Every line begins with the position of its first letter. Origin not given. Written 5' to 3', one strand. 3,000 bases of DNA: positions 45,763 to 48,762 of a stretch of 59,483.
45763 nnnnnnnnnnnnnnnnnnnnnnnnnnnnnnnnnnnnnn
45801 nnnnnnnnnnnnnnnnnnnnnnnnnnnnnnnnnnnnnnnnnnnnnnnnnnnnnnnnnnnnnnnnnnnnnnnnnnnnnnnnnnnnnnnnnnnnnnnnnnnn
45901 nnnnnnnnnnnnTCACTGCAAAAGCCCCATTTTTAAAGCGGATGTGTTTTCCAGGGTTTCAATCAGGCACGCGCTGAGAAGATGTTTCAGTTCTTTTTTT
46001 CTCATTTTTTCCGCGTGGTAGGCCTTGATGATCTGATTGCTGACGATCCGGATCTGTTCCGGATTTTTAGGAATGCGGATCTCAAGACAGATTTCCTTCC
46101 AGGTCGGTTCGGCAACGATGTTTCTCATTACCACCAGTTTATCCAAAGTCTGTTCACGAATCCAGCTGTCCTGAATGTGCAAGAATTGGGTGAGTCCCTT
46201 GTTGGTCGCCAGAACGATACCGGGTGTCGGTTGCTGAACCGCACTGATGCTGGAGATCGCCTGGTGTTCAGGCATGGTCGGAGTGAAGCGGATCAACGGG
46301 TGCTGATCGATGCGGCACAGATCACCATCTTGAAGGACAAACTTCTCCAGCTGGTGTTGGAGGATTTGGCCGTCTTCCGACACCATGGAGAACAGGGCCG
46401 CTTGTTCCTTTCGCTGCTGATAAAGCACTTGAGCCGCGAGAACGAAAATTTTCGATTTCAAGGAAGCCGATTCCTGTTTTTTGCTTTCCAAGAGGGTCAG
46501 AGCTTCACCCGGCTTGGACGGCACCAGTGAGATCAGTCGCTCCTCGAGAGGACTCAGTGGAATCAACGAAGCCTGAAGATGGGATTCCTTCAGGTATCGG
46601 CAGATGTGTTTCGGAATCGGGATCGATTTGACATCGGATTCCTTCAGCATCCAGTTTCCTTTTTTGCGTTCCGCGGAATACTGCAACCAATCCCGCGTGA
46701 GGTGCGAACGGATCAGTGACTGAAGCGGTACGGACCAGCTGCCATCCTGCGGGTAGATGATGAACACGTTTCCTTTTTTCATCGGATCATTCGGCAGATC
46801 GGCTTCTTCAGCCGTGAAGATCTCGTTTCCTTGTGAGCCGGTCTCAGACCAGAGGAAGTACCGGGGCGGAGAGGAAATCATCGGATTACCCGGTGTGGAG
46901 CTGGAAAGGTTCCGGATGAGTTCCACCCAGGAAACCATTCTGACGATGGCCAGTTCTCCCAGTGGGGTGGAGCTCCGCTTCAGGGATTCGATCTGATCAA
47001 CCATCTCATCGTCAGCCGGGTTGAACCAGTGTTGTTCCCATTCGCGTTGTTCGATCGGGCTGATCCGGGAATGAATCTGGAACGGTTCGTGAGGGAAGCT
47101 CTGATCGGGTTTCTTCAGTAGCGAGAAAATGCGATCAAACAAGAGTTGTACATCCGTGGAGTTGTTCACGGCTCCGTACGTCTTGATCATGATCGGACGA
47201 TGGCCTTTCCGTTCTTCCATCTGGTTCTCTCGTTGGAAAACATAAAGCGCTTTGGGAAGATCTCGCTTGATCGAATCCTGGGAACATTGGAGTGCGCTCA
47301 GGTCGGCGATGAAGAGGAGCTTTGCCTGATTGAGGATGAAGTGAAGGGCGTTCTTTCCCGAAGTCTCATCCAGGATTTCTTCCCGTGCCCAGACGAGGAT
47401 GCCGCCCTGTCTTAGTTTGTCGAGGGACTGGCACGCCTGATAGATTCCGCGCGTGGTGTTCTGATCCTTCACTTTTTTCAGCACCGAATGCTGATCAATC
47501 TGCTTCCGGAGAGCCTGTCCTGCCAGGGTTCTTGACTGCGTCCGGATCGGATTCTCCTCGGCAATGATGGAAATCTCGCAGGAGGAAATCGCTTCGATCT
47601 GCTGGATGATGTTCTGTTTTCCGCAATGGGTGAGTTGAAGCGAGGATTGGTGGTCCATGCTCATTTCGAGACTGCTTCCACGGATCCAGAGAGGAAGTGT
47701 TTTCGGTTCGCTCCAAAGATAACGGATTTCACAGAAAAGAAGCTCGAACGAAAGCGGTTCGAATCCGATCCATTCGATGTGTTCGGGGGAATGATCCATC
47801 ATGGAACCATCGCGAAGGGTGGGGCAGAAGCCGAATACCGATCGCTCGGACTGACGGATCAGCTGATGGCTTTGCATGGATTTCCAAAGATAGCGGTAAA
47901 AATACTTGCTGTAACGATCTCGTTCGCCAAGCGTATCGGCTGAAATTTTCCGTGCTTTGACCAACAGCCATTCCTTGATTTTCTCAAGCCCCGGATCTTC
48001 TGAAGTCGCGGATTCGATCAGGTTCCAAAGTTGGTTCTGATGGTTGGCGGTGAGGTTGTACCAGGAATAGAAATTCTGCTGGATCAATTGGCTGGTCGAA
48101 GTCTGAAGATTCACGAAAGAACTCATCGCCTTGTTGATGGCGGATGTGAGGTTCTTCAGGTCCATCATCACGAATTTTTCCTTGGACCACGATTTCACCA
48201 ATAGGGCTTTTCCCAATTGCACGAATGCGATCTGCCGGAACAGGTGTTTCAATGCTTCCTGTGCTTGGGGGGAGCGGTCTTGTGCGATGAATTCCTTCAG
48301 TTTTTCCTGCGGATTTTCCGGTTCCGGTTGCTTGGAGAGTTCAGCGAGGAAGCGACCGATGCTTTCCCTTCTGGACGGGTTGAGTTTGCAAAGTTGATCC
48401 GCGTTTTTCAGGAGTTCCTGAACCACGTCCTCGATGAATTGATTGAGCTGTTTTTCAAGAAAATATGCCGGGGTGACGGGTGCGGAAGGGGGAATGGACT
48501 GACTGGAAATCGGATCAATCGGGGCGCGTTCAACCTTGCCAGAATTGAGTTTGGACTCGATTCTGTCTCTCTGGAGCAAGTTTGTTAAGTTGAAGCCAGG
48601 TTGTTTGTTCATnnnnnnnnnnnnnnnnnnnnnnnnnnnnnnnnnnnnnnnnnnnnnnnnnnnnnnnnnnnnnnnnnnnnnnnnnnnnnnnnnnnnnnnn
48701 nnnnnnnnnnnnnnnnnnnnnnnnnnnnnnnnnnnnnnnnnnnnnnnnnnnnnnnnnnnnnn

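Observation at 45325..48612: Cytoplasmic orphan operon: 899-aa protein with a methyltransferase-like remnant plus a 192-aa partner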

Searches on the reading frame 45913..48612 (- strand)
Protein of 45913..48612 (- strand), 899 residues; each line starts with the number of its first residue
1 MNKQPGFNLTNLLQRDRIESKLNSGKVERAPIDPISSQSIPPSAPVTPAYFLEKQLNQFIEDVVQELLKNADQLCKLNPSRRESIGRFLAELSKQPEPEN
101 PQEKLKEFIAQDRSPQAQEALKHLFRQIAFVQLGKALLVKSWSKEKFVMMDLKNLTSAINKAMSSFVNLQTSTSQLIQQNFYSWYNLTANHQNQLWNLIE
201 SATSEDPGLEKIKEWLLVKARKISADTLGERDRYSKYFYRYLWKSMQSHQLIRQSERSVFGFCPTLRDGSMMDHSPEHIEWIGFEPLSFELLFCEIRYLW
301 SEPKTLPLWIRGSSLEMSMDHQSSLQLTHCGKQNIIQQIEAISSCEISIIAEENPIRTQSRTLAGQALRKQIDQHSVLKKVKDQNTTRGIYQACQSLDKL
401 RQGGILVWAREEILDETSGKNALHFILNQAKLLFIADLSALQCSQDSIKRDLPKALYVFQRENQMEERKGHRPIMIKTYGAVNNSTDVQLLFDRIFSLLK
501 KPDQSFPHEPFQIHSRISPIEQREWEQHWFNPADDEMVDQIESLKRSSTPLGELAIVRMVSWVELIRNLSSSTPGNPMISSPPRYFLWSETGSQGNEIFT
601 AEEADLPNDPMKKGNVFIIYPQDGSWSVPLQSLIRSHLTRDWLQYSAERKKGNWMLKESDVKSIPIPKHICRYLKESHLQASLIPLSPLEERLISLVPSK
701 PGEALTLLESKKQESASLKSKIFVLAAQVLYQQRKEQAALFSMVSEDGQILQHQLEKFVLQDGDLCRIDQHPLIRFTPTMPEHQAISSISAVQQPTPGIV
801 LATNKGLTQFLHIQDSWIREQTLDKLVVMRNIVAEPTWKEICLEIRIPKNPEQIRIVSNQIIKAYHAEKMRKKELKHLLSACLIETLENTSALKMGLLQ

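Call 3: search_protein_families(library=pfam, proteins=[window:45913-48612:-], max_evalue=1)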
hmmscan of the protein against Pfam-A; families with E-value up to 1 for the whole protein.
window:45913-48612:- (899 aa): 0 families

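Call 4: search_protein_families(library=ncbifam, proteins=[window:45913-48612:-], max_evalue=1)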
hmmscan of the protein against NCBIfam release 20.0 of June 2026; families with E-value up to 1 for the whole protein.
window:45913-48612:- (899 aa): 0 families

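Call 5: search_protein_families(library=padloc, proteins=[window:45913-48612:-], max_evalue=1)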
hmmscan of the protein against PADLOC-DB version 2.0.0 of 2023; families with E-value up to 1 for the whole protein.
window:45913-48612:- (899 aa): 0 families

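Call 6: find_homologous_proteins(query=window:45913-48612:-, max_evalue=0.001)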
Query window:45913-48612:- (899 aa): 62 proteins with E <= 0.001 among 8000 candidates.
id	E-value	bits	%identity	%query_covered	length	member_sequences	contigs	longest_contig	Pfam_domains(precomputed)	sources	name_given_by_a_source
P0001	0.0e+0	2020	100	100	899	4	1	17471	-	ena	-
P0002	0.0e+0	1713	83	100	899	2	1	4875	-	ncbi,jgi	jgi:hypothetical protein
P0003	0.0e+0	1650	79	100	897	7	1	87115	-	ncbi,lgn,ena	-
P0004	0.0e+0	1601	77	100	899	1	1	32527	-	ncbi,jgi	jgi:hypothetical protein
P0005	0.0e+0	1531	74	100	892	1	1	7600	-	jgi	-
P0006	0.0e+0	1457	71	100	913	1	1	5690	-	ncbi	-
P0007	0.0e+0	1441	69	100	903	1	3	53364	-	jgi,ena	jgi:hypothetical protein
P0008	0.0e+0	1440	71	100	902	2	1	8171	-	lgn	-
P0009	0.0e+0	1440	71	100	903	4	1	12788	-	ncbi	-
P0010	0.0e+0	1427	70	100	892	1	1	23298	-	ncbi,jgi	jgi:hypothetical protein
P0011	0.0e+0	1422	69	99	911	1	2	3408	-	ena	-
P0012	0.0e+0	1420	69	99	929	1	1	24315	-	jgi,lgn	-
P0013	0.0e+0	1402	69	100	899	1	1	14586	-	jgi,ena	-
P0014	0.0e+0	1015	52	99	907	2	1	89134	-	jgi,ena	-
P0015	0.0e+0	1012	52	100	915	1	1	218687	-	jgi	jgi:hypothetical protein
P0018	4.8e-298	1009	51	99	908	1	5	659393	-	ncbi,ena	-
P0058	8.0e-185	635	37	99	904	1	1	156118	-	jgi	jgi:hypothetical protein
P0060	6.2e-106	374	31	95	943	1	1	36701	-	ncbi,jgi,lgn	-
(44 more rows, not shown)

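Call 7: search_solved_structures(query=window:45913-48612:-, max_evalue=10)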
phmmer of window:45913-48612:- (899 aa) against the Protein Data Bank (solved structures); distinct sequences matched with E-value up to 10: 0.

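Call 11: search_solved_structures(query=A1, max_evalue=10, show_alignments=3)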
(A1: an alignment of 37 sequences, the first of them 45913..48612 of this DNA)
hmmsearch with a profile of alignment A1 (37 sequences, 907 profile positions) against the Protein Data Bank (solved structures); distinct sequences matched with E-value up to 10: 0.

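Call 14: find_encoding_contigs(protein=P0018, flank=8000, max_places=2)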
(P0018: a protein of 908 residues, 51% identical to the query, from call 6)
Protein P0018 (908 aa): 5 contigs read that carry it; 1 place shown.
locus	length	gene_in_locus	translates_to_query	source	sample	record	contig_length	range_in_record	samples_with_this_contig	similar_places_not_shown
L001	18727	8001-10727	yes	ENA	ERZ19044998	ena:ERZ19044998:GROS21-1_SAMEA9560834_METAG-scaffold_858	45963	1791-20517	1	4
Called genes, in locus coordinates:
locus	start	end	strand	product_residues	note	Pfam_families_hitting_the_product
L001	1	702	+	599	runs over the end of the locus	PF03485:Arg_tRNA_synt_N, PF00750:tRNA-synt_1d, PF05746:DALR_1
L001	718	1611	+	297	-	PF00892:EamA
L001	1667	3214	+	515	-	-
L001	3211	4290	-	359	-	-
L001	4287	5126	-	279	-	-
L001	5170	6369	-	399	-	PF00155:Aminotran_1_2, PF01053:Cys_Met_Meta_PP (weak)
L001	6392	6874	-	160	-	PF01467:CTP_transf_like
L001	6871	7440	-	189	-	PF03602:Cons_hypoth95, PF02475:TRM5-TYW2_MTfase (weak), PF05175:MTS, PF13847:Methyltransf_31, PF09445:Methyltransf_15 (weak), PF13649:Methyltransf_25 (weak)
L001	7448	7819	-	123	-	-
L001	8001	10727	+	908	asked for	-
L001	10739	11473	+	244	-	-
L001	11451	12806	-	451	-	PF00072:Response_reg, PF00158:Sigma54_activat, PF14532:Sigma54_activ_2, PF07728:AAA_5 (weak), PF25601:AAA_lid_14, PF02954:HTH_8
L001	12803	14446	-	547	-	PF00672:HAMP (weak), PF00512:HisKA, PF13581:HATPase_c_2 (weak), PF02518:HATPase_c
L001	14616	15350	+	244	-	-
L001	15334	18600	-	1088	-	-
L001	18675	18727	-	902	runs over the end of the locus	PF12705:PDDEXK_1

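Call 15: find_encoding_contigs(protein=P0058, flank=8000, max_places=2)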
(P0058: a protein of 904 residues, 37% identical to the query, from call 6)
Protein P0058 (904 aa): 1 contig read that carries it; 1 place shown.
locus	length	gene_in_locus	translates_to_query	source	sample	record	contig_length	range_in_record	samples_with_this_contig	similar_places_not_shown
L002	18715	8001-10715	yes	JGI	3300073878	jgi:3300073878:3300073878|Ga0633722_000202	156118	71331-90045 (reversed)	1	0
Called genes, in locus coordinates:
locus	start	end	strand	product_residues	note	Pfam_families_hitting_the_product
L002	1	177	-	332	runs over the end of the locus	PF02729:OTCace_N, PF00185:OTCace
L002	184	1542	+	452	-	-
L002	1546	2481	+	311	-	-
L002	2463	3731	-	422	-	PF01979:Amidohydro_1, PF12890:DHOase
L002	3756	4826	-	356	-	-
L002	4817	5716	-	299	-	-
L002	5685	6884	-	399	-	PF00155:Aminotran_1_2, PF01041:DegT_DnrJ_EryC1 (faint)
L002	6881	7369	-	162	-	PF01467:CTP_transf_like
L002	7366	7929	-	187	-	PF03602:Cons_hypoth95, PF02475:TRM5-TYW2_MTfase (weak), PF05175:MTS (weak), PF13847:Methyltransf_31, PF09445:Methyltransf_15 (weak), PF13649:Methyltransf_25 (weak)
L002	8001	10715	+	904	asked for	-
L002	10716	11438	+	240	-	-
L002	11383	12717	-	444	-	PF00072:Response_reg, PF06490:FleQ (faint), PF00158:Sigma54_activat, PF14532:Sigma54_activ_2, PF07728:AAA_5 (weak), PF25601:AAA_lid_14, PF02954:HTH_8 (weak)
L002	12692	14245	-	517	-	PF00512:HisKA, PF02518:HATPase_c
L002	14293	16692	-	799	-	PF12705:PDDEXK_1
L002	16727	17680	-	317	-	PF00849:PseudoU_synth_2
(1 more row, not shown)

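Call 16: find_encoding_contigs(protein=P0060, flank=8000, max_places=2)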
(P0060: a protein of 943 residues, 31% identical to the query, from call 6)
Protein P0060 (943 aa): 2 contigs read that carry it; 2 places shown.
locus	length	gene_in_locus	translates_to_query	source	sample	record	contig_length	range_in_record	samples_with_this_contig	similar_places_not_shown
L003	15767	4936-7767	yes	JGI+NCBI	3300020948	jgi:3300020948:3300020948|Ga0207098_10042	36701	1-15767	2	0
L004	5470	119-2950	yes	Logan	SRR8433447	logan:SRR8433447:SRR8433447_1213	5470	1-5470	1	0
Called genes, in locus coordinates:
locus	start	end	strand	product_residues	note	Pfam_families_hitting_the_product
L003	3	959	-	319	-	?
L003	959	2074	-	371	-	-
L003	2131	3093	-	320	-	-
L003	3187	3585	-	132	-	PF01467:CTP_transf_like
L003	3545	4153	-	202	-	PF03602:Cons_hypoth95, PF05175:MTS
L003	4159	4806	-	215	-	-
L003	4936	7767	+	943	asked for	-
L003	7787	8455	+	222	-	-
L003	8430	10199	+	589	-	PF04187:Cofac_haem_bdg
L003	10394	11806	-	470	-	PF00072:Response_reg, PF00158:Sigma54_activat, PF13191:AAA_16 (weak), PF14532:Sigma54_activ_2, PF07728:AAA_5 (weak), PF25601:AAA_lid_14, PF02954:HTH_8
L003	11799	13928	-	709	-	PF00672:HAMP, PF13188:PAS_8 (weak), PF00512:HisKA, PF02518:HATPase_c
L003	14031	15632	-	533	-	PF00133:tRNA-synt_1, PF01406:tRNA-synt_1e (faint), PF09334:tRNA-synt_1g, PF00133:tRNA-synt_1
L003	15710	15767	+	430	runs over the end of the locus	-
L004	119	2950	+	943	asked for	-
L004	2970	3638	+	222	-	-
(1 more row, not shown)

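Call 24: search_protein_representatives(alignment_id=A1)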
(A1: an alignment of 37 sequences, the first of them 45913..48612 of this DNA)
Query: 37 sequences, 907 profile positions. Proteins with E-value up to 0.001 (for the whole library): 177; up to 1e-10: 149; up to 1e-30: 101. The best 150 are listed.
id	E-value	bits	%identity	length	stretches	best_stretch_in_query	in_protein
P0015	0.0e+00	1484.9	-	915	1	7-907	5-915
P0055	0.0e+00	1151.1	-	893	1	7-907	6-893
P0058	0.0e+00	1126.5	-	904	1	8-907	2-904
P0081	1.3e-231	787.8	-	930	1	37-891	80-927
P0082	1.3e-225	768.0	-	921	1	29-894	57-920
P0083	2.4e-222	757.2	-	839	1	77-890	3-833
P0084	1.9e-221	754.2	-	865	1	51-893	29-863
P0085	5.6e-220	749.3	-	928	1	12-894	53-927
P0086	6.3e-220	749.2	-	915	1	39-894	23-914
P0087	6.7e-219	745.8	-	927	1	30-893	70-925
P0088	1.6e-215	734.5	-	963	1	36-890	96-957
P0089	4.2e-215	733.2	-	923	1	46-896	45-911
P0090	1.1e-211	721.9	-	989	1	50-893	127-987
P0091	7.2e-211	719.2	-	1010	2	11-706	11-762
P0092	7.5e-210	715.8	-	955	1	56-894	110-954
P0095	1.9e-206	704.6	-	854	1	61-893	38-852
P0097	4.7e-205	700.0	-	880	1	63-892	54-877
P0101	7.5e-201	686.0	-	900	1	58-894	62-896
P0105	6.8e-198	676.3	-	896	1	9-894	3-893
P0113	9.5e-188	642.7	-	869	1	57-895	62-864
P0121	2.7e-175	601.5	-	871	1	59-894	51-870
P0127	1.8e-164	565.7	-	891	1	9-893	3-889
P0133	6.0e-147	507.7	-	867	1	51-890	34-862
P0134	5.3e-141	488.0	-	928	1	62-894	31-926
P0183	1.6e-26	109.2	-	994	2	408-894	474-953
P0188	4.8e-24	101.0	-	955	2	43-256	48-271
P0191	1.4e-21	92.8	-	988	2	44-289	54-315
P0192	8.6e-21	90.2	-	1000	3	52-281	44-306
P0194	5.1e-20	87.7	-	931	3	4-318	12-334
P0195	9.6e-20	86.8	-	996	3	46-214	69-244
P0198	8.5e-19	83.6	-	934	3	36-219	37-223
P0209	1.0e-15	73.4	-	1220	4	47-219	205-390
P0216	2.7e-13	65.4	-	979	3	75-228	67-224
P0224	2.8e-12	62.0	-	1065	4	9-221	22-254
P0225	9.6e-12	60.3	-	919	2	65-266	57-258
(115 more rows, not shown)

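Call 26: predict_structure(alignment_id=A1)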
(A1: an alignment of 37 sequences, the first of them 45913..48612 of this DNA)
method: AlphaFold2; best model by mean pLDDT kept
length: 899 residues; sequences in the alignment: 37
mean_pLDDT: 82.3   pTM: 0.60
mean pLDDT of the five models: 82.3, 82.2, 79.5, 79.4, 78.5
residues with pLDDT >= 90: 297; 70-90: 476; 50-70: 68; < 50: 58
segments of 3 or more residues with pLDDT < 50: 1-9, 22-47, 573-579, 888-899
pLDDT, mean of each block of 10 residues (from residue 1): 41 52 38 32 45 88 94 89 89 85 90 91 94 93 77 89 82 83 89 88 69 89 82 85 91 82 90 88 89 93 86 76 63 68 90 84 78 88 89 92 94 84 91 93 85 94 91 89 90 93 82 82 78 62 79 92 82 47 86 80 81 87 90 90 79 83 91 76 74 89 87 79 92 86 85 86 88 89 90 90 90 91 90 89 91 88 89 90 66 37
secondary structure, 60 per line:
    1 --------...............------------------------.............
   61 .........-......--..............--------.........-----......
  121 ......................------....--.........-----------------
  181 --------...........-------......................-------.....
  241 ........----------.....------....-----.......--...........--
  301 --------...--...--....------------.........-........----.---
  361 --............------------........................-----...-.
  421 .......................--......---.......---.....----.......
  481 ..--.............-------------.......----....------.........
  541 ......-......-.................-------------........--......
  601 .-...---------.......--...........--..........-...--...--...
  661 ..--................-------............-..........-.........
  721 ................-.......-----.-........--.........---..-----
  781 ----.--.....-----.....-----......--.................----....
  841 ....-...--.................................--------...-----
elements in order (helices of 4 or more, strands of 3 or more residues): H9-23 H48-69 H71-76 H79-92 H101-109 H115-142 H149-152 H155-163 H189-199 H207-228 H236-248 E259-263 H270-273 E279-285 H288-298 E309-311 H319-322 H335-343 E345-352 H363-374 H388-399 E400-410 H420-429 E430-443 H446-451 E455-461 H465-469 E474-482 H485-497 E511-517 H522-525 H532-546 E548-550 E555-561 H562-571 E585-592 E595-601 E615-621 H624-634 H637-646 E648-650 E653-655 H658-662 E665-667 H668-680 H688-699 H701-710 H712-736 H738-743 H752-759 E765-767 E788-792 E798-802 E808-813 H816-832 H838-844 E846-848 H851-883

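Call 28: search_protein_families(library=pfam, proteins=[P0183, P0188, P0191, P0192, P0194, P0195, P0198, P0209, P0224], max_evalue=0.01)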
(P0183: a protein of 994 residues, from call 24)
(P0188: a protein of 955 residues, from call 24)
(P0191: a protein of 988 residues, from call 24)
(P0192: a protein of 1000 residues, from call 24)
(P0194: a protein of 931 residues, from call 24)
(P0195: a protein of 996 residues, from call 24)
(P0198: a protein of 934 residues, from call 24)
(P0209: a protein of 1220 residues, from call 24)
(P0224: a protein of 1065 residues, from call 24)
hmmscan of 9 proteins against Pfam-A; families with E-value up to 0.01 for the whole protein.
P0183 (994 aa): 2 families
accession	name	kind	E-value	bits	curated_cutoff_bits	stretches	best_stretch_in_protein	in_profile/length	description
PF07669.17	Eco57I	-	6.5e-14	52.8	25.3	1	333-518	3-166/171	Eco57I restriction-modification methylase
PF20473.4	MmeI_Mtase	-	6.1e-06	26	27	1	277-487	10-197/259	MmeI, DNA-methyltransferase domain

P0188 (955 aa): 0 families

P0191 (988 aa): 3 families
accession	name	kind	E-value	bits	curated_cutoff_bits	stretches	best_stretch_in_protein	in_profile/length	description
PF07669.17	Eco57I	-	1e-10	42.4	25.3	1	342-530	3-167/171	Eco57I restriction-modification methylase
PF20473.4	MmeI_Mtase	-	3.9e-06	26.7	27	1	297-393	20-120/259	MmeI, DNA-methyltransferase domain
PF02384.22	N6_Mtase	-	3.1e-05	23.9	20.4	1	244-328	5-72/311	N-6 DNA Methylase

P0192 (1000 aa): 0 families

P0194 (931 aa): 0 families

P0195 (996 aa): 0 families

P0198 (934 aa): 0 families

P0209 (1220 aa): 6 families
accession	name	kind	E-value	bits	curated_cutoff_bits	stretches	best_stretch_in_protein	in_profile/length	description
PF07669.17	Eco57I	-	6.5e-25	88.6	25.3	1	494-692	3-171/171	Eco57I restriction-modification methylase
PF02384.22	N6_Mtase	-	1e-24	87.9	20.4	2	393-514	2-100/311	N-6 DNA Methylase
PF20473.4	MmeI_Mtase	-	1.4e-10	41.2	27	1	451-659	23-200/259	MmeI, DNA-methyltransferase domain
PF12950.13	TaqI_C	-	3e-09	37.6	26.5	1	925-1013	30-118/118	TaqI-like C-terminal specificity domain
PF01170.24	UPF0020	-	0.0024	18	22.3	0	443-500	25-65/197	RMKL-like, methyltransferase domain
PF21037.2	CCDC138_cc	-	0.007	16.8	27.1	0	1167-1199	22-54/59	Coiled-coil-domain-containing protein 138, coiled-coil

P0224 (1065 aa): 0 families
